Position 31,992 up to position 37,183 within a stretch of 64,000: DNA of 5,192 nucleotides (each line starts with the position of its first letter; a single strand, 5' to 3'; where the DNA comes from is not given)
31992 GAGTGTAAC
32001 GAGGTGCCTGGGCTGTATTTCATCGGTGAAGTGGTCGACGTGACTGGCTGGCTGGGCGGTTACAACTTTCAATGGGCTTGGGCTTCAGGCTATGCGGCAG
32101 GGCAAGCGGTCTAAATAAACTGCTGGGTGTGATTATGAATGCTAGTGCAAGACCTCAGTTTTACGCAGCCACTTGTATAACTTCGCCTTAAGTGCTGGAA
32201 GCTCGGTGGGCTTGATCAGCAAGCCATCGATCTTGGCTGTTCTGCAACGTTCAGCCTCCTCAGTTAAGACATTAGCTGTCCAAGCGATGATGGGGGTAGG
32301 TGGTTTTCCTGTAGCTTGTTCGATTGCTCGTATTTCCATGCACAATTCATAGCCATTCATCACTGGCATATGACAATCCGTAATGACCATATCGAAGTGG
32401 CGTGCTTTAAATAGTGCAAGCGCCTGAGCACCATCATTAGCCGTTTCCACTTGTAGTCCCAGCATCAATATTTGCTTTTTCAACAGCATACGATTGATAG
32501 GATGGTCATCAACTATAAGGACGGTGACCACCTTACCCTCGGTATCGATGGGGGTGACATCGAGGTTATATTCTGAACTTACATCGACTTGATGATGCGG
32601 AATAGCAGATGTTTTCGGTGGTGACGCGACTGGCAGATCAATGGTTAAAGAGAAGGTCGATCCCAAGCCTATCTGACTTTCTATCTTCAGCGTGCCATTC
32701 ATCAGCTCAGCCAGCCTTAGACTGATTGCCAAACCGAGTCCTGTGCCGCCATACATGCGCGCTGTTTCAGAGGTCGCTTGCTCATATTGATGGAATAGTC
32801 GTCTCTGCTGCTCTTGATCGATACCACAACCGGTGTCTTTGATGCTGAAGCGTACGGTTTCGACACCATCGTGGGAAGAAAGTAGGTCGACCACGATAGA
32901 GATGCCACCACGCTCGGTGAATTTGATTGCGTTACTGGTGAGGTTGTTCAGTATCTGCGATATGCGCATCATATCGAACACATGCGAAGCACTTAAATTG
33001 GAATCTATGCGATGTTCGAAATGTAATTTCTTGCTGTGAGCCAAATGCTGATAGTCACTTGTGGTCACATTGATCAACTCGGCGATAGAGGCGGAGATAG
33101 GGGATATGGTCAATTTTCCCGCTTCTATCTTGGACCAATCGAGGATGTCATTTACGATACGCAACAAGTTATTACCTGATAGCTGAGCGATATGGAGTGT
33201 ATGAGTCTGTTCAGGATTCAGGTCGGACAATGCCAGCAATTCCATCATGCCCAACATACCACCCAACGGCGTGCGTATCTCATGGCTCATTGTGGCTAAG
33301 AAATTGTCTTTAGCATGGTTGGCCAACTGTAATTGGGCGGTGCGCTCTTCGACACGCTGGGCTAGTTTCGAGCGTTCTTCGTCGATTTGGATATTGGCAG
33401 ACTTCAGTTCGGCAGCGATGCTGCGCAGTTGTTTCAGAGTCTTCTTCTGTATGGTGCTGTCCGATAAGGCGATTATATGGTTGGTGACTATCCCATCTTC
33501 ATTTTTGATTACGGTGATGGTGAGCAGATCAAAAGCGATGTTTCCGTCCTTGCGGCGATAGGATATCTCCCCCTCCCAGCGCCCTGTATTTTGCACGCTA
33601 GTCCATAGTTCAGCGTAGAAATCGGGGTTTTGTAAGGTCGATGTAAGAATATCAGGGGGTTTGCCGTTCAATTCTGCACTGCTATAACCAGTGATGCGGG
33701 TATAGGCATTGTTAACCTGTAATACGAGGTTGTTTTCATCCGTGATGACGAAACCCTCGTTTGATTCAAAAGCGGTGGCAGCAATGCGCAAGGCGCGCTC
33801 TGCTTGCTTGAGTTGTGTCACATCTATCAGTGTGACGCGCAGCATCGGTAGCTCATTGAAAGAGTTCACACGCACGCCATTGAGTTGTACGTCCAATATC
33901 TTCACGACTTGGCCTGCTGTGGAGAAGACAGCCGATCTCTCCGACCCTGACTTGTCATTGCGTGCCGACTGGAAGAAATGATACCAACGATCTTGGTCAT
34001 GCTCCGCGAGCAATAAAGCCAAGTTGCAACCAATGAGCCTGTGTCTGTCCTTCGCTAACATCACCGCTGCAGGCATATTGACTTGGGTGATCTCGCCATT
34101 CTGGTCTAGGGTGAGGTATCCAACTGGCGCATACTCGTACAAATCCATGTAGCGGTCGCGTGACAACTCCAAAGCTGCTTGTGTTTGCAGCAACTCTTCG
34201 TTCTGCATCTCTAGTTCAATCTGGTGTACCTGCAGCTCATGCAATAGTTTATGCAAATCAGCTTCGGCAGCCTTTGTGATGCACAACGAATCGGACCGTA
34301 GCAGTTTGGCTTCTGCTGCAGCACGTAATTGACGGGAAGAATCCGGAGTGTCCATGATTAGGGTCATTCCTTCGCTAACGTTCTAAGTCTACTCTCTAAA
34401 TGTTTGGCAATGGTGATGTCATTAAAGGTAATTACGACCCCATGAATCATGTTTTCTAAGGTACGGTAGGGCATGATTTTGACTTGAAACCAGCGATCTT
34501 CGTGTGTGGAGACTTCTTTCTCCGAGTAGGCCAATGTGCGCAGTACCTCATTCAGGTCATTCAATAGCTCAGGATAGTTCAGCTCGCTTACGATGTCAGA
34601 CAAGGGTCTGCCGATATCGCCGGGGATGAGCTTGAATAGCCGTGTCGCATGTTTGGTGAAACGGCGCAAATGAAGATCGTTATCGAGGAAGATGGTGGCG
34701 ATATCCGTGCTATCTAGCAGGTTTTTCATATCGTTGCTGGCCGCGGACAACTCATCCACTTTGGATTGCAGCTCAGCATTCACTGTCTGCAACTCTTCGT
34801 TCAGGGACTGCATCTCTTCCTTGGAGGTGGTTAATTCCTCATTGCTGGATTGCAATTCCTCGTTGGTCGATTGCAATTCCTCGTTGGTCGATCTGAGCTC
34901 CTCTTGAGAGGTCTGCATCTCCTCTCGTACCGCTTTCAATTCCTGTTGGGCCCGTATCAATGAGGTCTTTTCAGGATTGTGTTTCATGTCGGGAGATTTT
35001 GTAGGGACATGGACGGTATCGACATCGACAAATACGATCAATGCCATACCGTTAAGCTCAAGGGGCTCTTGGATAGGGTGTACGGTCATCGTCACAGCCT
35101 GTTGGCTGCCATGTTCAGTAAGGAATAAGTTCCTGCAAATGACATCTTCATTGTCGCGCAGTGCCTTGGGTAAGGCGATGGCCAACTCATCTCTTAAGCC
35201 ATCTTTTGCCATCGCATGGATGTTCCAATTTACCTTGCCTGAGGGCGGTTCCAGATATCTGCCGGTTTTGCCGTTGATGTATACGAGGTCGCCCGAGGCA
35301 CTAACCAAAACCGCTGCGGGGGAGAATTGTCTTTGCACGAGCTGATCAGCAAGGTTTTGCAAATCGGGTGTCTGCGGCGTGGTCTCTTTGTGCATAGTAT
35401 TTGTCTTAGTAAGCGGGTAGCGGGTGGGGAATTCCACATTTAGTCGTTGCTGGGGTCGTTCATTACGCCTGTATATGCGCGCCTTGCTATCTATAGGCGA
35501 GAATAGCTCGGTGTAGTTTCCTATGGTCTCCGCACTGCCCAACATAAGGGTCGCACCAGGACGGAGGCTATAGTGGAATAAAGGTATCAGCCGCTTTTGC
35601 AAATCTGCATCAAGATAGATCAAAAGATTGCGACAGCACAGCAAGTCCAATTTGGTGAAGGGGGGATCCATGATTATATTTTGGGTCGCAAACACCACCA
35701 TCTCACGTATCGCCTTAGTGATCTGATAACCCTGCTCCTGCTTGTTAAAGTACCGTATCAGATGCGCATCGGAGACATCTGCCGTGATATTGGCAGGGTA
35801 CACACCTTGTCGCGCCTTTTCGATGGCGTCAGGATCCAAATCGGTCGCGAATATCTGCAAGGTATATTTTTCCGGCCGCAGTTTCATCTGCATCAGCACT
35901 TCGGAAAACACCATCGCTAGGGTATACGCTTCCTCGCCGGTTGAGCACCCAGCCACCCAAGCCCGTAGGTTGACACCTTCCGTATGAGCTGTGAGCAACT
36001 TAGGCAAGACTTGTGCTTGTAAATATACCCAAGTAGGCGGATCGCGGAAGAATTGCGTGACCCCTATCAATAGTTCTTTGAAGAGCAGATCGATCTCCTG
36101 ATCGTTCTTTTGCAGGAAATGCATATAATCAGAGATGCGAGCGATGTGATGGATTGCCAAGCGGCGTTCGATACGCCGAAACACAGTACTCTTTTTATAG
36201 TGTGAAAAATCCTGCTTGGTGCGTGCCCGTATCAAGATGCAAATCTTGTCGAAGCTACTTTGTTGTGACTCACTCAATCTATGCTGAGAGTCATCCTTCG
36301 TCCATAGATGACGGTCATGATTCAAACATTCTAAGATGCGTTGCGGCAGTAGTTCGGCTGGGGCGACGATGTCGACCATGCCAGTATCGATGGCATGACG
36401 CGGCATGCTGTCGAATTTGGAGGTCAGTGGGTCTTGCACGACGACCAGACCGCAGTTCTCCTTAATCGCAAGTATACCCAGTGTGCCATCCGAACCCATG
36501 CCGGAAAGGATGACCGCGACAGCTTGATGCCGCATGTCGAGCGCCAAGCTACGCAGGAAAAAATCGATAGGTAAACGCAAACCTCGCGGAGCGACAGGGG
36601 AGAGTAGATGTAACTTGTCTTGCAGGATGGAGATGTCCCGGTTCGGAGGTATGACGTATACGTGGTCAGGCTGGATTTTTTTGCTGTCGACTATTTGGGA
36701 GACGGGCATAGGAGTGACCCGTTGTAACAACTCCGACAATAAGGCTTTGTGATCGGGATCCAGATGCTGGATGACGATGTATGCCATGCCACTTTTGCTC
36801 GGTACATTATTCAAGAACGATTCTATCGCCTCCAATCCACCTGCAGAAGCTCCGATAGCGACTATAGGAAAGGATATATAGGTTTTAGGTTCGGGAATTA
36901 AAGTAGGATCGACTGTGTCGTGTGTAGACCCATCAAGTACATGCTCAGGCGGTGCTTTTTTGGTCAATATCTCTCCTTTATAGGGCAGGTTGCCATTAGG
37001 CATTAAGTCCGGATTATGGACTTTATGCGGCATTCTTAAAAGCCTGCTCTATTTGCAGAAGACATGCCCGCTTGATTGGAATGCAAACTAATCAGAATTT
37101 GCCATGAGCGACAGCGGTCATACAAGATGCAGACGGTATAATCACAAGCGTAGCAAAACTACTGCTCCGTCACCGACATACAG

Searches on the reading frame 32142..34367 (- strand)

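Call 75: search_protein_families(library=ncbifam, proteins=[window:32142-34367:-], max_evalue=1e-10)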
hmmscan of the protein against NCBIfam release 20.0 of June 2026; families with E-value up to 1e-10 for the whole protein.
window:32142-34367:- (741 aa): 76 families (the best 25 are shown)
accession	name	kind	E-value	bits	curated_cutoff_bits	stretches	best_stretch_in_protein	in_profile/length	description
TIGR02956.1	TMAO_torS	equivalog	5.1e-105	352.5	676.5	1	308-735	422-821/967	TMAO reductase system sensor histidine kinase/response regulator TorS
NF008099.0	PRK10841.1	equivalog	6.4e-91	305.5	920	2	332-582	449-694/949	two-component system sensor histidine kinase RcsC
NF008318.0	PRK11107.1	equivalog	4e-89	299.9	890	2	347-587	287-527/920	two-component sensor histidine kinase BarA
NF011874.0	PRK15347.1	equivalog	2.3e-83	280.7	852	2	312-586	350-622/921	two component system sensor kinase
NF041947.1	LuxQ_Vibrio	equivalog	3.6e-80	269.9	1200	1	330-733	455-838/843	quorum-sensing autoinducer 2 sensor kinase/phosphatase LuxQ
NF008302.0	PRK11091.1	equivalog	9.5e-72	242.3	838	1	344-735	274-644/779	aerobic respiration two-component sensor histidine kinase ArcB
NF045901.1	HisKinLetSLeg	equivalog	8.5e-71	239.1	1650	2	347-578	287-518/906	two-component system sensor histidine kinase LetS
NF038297.2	hybrid_HK_HrmK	equivalog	3.8e-70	237.2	725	1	303-729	190-603/607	hybrid histidine kinase/response regulator HrmK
NF007420.1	PRK09959.1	equivalog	4.8e-67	226.4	1995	1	336-732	695-1072/1197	acid-sensing system histidine kinase EvgS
NF008543.0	PRK11466.1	equivalog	6.8e-55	186.3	982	1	340-727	429-791/914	TMAO reductase system sensor histidine kinase/response regulator TorS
NF046044.1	PnpS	equivalog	1.7e-50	172.2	400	1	343-576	160-389/390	two-component system histidine kinase PnpS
NF047874.1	MASE3_PAS_HK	subfamily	2.4e-49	168.7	560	1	314-581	384-626/655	MASE3 domain-containing sensor histidine kinase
NF041832.1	near_NosP_CTERM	subfamily_domain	2.8e-45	155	400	1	348-731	2-367/370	NahK/ErcS family hybrid sensor histidine kinase/response regulator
NF033092.0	HK_WalK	equivalog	5.2e-43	147.5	725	1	343-576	363-592/594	cell wall metabolism sensor histidine kinase WalK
NF047465.1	hybrid_HK_LvrA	exception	1.7e-42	145.4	1200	1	318-695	164-545/819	hybrid histidine kinase/response regulator LvrA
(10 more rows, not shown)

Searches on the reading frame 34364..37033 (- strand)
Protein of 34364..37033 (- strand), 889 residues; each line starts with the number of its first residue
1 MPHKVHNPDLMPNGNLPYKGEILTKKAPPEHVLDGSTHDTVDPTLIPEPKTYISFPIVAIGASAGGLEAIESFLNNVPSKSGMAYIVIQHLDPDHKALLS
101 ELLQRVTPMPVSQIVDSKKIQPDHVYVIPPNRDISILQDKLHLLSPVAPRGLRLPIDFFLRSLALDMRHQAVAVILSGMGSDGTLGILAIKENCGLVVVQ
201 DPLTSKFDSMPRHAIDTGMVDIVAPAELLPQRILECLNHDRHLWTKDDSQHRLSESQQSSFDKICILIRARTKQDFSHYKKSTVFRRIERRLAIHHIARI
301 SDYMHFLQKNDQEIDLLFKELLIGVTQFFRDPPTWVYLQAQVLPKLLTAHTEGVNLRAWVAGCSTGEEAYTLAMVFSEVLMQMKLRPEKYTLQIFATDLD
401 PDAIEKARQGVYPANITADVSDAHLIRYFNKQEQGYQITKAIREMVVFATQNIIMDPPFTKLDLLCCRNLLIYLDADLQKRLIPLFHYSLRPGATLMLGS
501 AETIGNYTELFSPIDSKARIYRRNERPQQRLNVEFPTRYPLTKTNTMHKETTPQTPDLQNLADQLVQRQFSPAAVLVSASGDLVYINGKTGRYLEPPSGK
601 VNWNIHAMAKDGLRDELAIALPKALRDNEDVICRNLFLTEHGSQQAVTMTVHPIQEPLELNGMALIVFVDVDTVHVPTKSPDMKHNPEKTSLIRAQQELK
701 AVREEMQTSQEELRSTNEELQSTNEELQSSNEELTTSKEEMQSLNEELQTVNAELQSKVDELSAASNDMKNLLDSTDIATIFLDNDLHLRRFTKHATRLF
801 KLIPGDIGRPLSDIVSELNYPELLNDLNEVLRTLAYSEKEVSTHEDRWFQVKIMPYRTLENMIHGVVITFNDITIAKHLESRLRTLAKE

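Call 75: search_protein_families(library=ncbifam, proteins=[window:34364-37033:-], max_evalue=1e-10)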
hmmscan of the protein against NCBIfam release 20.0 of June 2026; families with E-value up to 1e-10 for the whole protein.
window:34364-37033:- (889 aa): 4 families
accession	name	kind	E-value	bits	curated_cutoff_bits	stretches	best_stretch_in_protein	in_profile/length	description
NF009206.0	PRK12555.1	subfamily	8.7e-35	120.3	342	1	37-238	135-337/340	chemotaxis-specific protein-glutamate methyltransferase CheB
NF007902.0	PRK10611.1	equivalog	1.4e-30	106.5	435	1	258-509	24-271/287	protein-glutamate O-methyltransferase CheR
NF001965.0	PRK00742.1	subfamily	3.2e-30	105.5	293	1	51-238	163-354/357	chemotaxis-specific protein-glutamate methyltransferase CheB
NF046044.1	PnpS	equivalog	2.6e-12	46.5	400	0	726-881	14-168/390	two-component system histidine kinase PnpS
